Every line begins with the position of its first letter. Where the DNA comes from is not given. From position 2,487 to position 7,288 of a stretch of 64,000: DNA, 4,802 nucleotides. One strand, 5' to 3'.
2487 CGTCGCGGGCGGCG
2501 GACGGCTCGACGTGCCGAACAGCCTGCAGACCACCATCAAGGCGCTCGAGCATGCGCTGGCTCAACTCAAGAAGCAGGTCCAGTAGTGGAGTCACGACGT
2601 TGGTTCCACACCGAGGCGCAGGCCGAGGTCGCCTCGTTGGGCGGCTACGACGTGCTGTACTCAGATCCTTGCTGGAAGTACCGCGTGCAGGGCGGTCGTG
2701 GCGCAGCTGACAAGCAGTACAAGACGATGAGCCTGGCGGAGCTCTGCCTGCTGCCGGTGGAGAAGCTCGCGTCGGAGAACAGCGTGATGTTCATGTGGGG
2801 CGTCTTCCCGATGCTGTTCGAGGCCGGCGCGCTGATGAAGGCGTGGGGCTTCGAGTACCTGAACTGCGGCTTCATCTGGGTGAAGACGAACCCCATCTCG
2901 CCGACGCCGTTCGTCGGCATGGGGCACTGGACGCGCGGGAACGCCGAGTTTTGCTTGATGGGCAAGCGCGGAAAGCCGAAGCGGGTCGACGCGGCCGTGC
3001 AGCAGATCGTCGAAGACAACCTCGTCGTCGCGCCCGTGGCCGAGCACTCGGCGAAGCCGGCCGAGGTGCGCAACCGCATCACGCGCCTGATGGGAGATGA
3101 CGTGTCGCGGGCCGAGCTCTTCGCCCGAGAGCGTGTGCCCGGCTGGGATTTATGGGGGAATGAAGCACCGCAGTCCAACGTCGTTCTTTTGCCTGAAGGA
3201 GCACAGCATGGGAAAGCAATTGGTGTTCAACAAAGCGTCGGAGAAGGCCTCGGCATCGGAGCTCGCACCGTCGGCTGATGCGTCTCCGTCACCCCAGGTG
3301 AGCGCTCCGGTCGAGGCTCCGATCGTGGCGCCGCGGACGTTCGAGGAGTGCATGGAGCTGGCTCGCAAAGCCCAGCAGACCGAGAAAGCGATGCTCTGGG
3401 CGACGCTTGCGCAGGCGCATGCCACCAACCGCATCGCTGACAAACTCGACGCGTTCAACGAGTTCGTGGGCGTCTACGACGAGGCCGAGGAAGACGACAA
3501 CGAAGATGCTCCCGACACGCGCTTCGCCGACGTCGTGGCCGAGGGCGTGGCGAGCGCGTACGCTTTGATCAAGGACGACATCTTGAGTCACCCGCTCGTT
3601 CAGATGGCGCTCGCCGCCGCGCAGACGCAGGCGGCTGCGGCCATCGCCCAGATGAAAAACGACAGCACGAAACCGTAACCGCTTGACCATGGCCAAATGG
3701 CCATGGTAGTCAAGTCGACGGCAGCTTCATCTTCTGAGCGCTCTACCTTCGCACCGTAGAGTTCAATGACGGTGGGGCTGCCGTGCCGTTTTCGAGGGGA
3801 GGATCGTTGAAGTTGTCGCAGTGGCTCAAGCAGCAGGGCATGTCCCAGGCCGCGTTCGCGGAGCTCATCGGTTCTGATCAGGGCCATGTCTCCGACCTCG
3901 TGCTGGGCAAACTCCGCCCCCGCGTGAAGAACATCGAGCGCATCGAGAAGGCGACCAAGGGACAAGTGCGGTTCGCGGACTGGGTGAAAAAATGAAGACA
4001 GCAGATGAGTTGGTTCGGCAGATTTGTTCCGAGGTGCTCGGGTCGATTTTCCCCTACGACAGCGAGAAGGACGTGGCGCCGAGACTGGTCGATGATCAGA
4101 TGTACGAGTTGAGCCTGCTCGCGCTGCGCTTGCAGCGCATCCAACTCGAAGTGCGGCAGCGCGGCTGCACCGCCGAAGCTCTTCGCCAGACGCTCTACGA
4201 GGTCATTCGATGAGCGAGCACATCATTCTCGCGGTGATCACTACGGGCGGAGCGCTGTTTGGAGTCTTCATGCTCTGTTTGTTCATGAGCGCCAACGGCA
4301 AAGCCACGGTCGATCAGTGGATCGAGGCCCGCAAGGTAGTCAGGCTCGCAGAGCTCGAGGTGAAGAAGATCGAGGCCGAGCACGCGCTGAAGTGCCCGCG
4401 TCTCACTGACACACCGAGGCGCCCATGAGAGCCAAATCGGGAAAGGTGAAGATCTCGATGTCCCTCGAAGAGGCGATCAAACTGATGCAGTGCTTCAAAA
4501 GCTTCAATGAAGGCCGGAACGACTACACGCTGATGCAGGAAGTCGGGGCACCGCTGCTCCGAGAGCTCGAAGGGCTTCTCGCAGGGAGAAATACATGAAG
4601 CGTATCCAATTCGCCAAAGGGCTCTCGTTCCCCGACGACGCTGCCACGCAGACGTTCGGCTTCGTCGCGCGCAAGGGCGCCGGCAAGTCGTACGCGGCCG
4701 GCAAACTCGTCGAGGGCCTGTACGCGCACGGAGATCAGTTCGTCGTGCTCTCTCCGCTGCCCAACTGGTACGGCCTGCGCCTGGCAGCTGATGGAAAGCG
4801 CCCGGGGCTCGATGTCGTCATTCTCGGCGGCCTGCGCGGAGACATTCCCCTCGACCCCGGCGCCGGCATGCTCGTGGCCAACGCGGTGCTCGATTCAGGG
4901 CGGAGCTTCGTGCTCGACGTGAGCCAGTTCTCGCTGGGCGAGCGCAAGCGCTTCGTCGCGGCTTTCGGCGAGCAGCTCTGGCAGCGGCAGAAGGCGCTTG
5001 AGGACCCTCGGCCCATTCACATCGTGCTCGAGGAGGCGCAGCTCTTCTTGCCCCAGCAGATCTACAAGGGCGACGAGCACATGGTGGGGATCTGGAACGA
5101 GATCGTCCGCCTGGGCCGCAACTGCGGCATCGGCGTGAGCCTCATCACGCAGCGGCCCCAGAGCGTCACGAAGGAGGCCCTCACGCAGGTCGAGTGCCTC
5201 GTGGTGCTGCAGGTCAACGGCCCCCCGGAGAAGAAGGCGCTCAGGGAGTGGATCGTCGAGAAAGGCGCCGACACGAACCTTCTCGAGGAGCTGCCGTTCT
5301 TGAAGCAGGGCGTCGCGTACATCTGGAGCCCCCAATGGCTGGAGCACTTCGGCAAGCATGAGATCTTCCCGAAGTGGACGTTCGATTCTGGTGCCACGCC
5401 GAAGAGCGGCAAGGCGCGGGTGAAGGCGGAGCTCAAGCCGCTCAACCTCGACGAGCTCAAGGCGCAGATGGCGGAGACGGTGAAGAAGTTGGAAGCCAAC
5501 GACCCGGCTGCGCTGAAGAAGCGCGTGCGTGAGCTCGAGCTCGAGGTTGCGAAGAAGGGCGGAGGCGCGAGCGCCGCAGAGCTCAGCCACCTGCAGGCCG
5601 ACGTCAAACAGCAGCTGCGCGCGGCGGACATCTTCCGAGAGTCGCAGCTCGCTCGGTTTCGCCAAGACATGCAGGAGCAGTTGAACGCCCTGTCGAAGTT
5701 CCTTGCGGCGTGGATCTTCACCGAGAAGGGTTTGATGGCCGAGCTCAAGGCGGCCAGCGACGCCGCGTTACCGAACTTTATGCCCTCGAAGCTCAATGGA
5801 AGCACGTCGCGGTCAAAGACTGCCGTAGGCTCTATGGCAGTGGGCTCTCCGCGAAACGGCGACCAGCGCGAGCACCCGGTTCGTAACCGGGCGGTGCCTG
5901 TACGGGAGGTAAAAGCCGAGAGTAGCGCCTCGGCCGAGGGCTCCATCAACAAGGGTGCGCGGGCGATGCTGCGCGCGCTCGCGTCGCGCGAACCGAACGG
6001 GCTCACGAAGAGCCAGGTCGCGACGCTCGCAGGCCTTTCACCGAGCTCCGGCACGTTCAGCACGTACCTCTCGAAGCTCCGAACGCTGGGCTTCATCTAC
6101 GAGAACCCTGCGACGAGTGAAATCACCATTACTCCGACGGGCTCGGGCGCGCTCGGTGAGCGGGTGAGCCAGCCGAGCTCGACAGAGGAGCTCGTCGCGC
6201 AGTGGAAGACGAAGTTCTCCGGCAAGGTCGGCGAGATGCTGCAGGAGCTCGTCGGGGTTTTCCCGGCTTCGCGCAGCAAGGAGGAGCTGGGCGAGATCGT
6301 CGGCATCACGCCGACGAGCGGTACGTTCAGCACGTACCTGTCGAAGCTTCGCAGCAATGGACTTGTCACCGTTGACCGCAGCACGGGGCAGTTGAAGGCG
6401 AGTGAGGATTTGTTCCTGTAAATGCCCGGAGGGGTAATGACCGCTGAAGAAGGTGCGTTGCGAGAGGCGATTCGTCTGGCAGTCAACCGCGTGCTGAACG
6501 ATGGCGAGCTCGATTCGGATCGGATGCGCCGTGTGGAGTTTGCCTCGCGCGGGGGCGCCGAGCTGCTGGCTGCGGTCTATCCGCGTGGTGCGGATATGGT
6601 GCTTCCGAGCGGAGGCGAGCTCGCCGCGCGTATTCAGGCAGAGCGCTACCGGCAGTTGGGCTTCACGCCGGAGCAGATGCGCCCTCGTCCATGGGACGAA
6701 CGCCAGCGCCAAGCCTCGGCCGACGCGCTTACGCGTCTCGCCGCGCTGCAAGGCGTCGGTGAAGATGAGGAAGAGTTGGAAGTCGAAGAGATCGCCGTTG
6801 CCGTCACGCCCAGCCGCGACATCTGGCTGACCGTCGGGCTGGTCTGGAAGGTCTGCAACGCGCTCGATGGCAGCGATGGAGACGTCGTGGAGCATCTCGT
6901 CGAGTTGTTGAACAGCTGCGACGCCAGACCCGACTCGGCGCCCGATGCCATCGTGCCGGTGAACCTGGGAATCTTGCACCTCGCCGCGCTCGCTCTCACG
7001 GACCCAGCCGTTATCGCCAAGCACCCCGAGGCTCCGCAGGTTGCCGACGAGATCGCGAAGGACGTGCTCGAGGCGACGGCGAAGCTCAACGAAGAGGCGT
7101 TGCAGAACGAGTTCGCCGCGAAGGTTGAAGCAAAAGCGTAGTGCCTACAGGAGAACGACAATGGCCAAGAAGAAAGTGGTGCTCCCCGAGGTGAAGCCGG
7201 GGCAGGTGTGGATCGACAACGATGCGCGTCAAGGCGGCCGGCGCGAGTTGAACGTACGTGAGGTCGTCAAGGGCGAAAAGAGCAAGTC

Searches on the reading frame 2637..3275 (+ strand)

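Call 14: search_protein_families(library=pfam, max_evalue=0.01, proteins=[window:2637-3275:+])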
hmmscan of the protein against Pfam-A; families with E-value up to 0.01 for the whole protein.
window:2637-3275:+ (213 aa): 1 family
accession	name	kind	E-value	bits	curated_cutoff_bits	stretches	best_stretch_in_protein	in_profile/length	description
PF05063.20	MT-A70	-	4.1e-27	95.6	23.9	1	4-176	1-172/172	MT-A70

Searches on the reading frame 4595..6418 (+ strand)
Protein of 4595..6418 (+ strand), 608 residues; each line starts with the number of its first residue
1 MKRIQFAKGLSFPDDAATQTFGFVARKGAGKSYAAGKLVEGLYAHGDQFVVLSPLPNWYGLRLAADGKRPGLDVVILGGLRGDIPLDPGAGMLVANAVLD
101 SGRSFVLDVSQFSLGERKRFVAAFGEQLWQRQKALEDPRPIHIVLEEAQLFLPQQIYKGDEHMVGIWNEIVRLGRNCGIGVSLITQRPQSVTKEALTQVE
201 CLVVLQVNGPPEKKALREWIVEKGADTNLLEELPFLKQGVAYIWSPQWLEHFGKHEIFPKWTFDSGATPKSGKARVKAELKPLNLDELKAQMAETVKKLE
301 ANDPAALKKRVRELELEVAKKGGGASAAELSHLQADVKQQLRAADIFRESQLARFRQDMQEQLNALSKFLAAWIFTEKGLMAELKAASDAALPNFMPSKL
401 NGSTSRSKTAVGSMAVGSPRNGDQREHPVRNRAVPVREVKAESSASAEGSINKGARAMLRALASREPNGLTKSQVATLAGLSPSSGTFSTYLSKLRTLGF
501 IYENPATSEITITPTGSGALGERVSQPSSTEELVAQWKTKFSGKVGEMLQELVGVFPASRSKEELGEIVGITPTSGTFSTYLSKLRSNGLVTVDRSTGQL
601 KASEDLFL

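Call 13: search_protein_families(library=pfam, max_evalue=0.01, proteins=[window:4595-6418:+])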
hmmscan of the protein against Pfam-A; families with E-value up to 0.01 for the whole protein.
window:4595-6418:+ (608 aa): 1 family
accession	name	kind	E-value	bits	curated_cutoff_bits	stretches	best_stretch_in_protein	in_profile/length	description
PF13545.12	HTH_Crp_2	-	0.0001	22.7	27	0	560-595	23-56/70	Crp-like helix-turn-helix domain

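Call 25: search_protein_families(library=phrogs, max_evalue=0.01, proteins=[window:4595-6418:+])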
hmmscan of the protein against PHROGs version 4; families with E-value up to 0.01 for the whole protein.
window:4595-6418:+ (608 aa): 3 families
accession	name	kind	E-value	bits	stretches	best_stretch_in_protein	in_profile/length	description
phrog_2666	-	head and packaging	4.6e-14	53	1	18-228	321-505/555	terminase large subunit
phrog_7035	-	unknown function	9.9e-09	35.1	1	106-222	452-573/969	-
phrog_18663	-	unknown function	5.2e-06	27.8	1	447-526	24-103/113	-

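Call 26: search_solved_structures(query=window:4595-6418:+, max_evalue=1)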
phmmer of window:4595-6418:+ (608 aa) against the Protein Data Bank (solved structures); distinct sequences matched with E-value up to 1: 8.
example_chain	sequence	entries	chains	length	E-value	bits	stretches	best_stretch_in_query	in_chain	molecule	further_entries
9x1l_A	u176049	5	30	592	6.1e-07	31.7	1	139-215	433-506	DNA helicase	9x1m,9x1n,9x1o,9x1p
4d2i_A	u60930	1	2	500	3.8e-06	29.1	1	138-242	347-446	HERA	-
8wiv_A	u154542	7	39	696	4.1e-05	25.7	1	128-243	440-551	Helicase HerA central domain-containing protein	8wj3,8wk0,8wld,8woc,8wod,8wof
8xau_A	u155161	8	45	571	0.00029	22.9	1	117-244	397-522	ATP-binding protein | HerA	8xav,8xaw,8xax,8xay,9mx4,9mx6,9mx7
8wet_A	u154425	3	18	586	0.0043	19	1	102-218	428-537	TdpA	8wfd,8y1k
9c1m_M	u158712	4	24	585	0.023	16.6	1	104-223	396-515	ATP-binding protein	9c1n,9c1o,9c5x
8ziq_M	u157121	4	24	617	0.26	13.1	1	138-240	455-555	HerA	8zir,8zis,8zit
8yho_A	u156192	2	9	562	0.48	12.3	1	132-269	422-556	DUF87 domain-containing protein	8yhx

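Call 41: search_protein_families(library=ncbifam, max_evalue=0.1, proteins=[window:4595-6418:+])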
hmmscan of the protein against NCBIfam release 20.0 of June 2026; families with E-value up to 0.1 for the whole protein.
window:4595-6418:+ (608 aa): 7 families
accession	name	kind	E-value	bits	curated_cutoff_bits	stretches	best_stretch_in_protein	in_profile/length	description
NF040819.1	helicase_HerA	equivalog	3.9e-11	42.2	970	1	126-215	391-475/561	DNA double-strand break repair helicase HerA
NF040937.1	HerA_Thermprot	equivalog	4.9e-07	28.5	800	1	139-219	349-426/487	DNA double-strand break repair helicase HerA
NF042944.1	HerA_antiphage_2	equivalog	0.00025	19.9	850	1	134-243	422-529/576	anti-phage-associated helicase HerA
NF042943.1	HerA_antiphage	equivalog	0.00058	18.5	800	1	124-219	420-514/566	anti-phage-associated helicase HerA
NF053655.1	CedD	equivalog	0.004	15.9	600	1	138-247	418-516/527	DNA-translocating ATPase CedD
NF053610.1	Sso10a_fam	subfamily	0.0077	16.2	60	0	468-517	16-61/64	Sso10a family chromatin protein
NF041413.1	ArsR_Rv2640c_fam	equivalog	0.052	13.9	155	0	560-596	59-93/118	Rv2640c family ArsR-like transcriptional regulator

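Call 62: find_related_loci(query=window:4595-6418:+, collection=metagenome_contigs, flank=10000)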
Query window:4595-6418:+ (608 aa) in metagenome_contigs; peptide patterns used: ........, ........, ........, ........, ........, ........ (x = any residue, [..] = any of these).
60 stretches matched a pattern, but none encodes a relative of the query by tblastn (E <= 1e-3).

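Call 67: search_dna_similar(query=window:4595-6418:+, collection=phages, mode=protein, max_evalue=0.001, max_rows=20)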
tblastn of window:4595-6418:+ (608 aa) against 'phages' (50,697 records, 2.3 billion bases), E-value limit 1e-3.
Records with a match: 1; places in all: 1; records where one place covers at least 80% of the query: 0.
Best place of each record, by identity: <60% 1.
By first word of the organism name: Caudoviricetes 1.
By host as written in the record: - 1.
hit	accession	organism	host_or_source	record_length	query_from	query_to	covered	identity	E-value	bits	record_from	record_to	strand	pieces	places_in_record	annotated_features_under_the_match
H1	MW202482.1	Caudoviricetes sp.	Manatee Spring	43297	4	321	52%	38.8%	8e-65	237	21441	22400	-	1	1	hera helicase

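Call 72: find_related_loci(query=A4, collection=metagenome_contigs, flank=10000)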
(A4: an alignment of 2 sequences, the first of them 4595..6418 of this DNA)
Query A4 (608 aa) in metagenome_contigs; peptide patterns used: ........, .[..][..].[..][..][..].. (x = any residue, [..] = any of these).
339 stretches matched a pattern; 210 encode a relative of the query (tblastn E <= 1e-3); the best 80 are kept; 80 distinct loci.
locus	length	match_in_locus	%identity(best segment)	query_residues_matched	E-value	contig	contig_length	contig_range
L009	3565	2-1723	41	5-607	3e-131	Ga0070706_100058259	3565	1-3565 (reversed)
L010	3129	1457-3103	38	2-592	4e-123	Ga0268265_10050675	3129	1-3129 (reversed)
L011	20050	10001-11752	36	2-607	1e-103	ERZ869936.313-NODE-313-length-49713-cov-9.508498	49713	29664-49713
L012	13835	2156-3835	36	4-607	5e-102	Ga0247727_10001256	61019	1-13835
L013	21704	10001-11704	35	2-591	1e-96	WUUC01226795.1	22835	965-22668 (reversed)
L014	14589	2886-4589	35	4-607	2e-95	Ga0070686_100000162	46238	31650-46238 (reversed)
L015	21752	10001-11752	35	2-608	2e-93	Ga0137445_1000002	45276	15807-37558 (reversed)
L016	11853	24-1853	36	1-607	4e-92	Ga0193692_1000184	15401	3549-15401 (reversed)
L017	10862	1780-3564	36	1-607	5e-92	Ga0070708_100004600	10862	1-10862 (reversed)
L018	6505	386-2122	37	4-607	1e-91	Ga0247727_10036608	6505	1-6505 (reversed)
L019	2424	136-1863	33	1-608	1e-94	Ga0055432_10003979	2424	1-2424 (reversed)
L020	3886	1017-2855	35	4-607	4e-91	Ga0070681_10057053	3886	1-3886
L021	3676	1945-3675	35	3-594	3e-91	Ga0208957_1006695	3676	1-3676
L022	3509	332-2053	34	4-607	3e-91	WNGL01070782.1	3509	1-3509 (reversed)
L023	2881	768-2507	33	2-607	6e-92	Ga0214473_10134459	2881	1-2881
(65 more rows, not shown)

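Call 104: find_related_loci(query=A4, collection=viral_contigs, flank=10000)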
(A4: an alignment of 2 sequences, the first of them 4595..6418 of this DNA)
Query A4 (608 aa) in viral_contigs; peptide patterns used: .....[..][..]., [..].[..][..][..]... (x = any residue, [..] = any of these).
153 stretches matched a pattern; 42 encode a relative of the query (tblastn E <= 1e-3); 42 distinct loci.
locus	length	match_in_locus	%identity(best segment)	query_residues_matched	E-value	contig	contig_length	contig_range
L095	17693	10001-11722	38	4-606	4e-107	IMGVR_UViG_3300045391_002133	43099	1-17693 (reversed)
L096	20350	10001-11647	36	3-591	6e-106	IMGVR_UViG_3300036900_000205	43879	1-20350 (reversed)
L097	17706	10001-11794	37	1-606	9e-96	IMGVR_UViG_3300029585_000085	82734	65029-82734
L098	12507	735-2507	34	3-607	6e-94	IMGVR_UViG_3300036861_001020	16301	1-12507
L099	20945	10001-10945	51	4-320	1e-93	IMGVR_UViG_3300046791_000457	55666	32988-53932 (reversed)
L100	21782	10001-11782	34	1-590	1e-92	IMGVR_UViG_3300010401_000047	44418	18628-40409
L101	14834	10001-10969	46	2-319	3e-90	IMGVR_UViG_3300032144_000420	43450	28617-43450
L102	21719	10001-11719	34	1-608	1e-89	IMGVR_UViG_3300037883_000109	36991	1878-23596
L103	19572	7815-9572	34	1-607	3e-88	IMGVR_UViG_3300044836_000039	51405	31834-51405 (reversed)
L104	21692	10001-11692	37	4-591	5e-101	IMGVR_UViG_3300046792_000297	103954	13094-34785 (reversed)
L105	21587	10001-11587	30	4-586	2e-85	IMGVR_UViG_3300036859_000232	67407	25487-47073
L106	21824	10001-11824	31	4-608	5e-85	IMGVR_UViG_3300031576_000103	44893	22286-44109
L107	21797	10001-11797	36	1-606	4e-112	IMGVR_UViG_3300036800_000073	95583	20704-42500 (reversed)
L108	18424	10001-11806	31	4-608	5e-81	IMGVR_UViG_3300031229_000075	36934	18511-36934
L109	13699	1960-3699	32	4-608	1e-76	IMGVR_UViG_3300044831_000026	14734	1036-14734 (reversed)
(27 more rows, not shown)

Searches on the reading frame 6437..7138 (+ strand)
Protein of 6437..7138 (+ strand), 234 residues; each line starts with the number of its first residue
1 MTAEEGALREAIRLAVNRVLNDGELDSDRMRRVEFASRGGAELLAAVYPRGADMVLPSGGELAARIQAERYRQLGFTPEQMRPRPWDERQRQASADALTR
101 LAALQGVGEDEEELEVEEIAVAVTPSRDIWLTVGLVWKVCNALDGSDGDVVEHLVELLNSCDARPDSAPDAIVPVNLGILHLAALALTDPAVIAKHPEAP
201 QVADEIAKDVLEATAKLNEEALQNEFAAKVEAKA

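Call 14: search_protein_families(library=pfam, max_evalue=0.01, proteins=[window:6437-7138:+])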
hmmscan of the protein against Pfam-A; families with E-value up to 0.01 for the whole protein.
window:6437-7138:+ (234 aa): 0 families

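Call 25: search_protein_families(library=phrogs, max_evalue=0.01, proteins=[window:6437-7138:+])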
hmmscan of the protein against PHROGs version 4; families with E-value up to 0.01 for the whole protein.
window:6437-7138:+ (234 aa): 1 family
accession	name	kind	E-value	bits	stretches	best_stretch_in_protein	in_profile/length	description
phrog_6574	-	unknown function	0.00014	22.9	0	148-220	33-102/217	-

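Call 101: search_protein_families(library=ncbifam, max_evalue=0.1, proteins=[window:6437-7138:+])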
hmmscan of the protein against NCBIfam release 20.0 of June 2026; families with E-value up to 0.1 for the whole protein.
window:6437-7138:+ (234 aa): 0 families
